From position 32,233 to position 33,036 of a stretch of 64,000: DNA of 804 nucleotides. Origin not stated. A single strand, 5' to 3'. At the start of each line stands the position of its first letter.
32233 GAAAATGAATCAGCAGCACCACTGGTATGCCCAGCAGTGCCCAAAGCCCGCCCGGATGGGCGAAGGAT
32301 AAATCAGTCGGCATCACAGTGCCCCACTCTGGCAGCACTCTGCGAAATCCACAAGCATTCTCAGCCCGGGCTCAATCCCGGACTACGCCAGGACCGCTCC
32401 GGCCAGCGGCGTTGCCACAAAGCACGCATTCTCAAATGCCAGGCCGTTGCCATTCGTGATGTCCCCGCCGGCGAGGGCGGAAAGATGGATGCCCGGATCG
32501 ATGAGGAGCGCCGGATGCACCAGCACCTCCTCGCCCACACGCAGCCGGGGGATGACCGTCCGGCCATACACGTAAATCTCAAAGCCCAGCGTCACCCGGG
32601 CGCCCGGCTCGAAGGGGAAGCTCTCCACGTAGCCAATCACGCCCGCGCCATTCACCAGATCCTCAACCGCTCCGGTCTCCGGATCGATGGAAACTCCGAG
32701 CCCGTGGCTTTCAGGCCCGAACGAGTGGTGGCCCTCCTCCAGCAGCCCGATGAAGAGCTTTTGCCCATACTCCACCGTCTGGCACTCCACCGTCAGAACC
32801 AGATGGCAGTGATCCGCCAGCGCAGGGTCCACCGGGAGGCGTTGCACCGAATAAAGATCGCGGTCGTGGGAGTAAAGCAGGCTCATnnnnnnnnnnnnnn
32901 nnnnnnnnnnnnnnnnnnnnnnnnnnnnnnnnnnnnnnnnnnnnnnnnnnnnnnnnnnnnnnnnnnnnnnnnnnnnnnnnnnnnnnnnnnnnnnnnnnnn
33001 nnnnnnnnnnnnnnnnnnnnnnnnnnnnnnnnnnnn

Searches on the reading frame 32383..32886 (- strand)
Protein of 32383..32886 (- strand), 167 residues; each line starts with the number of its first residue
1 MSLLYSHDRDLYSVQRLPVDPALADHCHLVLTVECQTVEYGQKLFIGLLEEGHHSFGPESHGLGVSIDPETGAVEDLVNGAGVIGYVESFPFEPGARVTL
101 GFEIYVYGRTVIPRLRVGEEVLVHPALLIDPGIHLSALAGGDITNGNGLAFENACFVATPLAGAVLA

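Call 10: search_protein_families(library=pfam, proteins=[window:32383-32886:-])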
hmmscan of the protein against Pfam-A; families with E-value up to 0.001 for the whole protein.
window:32383-32886:- (167 aa): 0 families

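Call 60: find_encoding_contigs(protein=window:32383-32886:-, flank=2000, max_places=10)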
Protein window:32383-32886:- (167 aa): 1 contig read that carries it; 1 place shown.
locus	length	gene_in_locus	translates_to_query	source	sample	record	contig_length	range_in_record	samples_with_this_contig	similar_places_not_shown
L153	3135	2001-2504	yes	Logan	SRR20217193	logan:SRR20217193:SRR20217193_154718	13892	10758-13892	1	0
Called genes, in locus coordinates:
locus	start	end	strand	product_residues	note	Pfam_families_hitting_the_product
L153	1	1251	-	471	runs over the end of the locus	PF01266:DAO, PF01494:FAD_binding_3 (weak), PF03486:HI0933_like (faint), PF12831:FAD_oxidored (weak), PF13450:NAD_binding_8, PF01593:Amino_oxidase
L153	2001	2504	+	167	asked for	-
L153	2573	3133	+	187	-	?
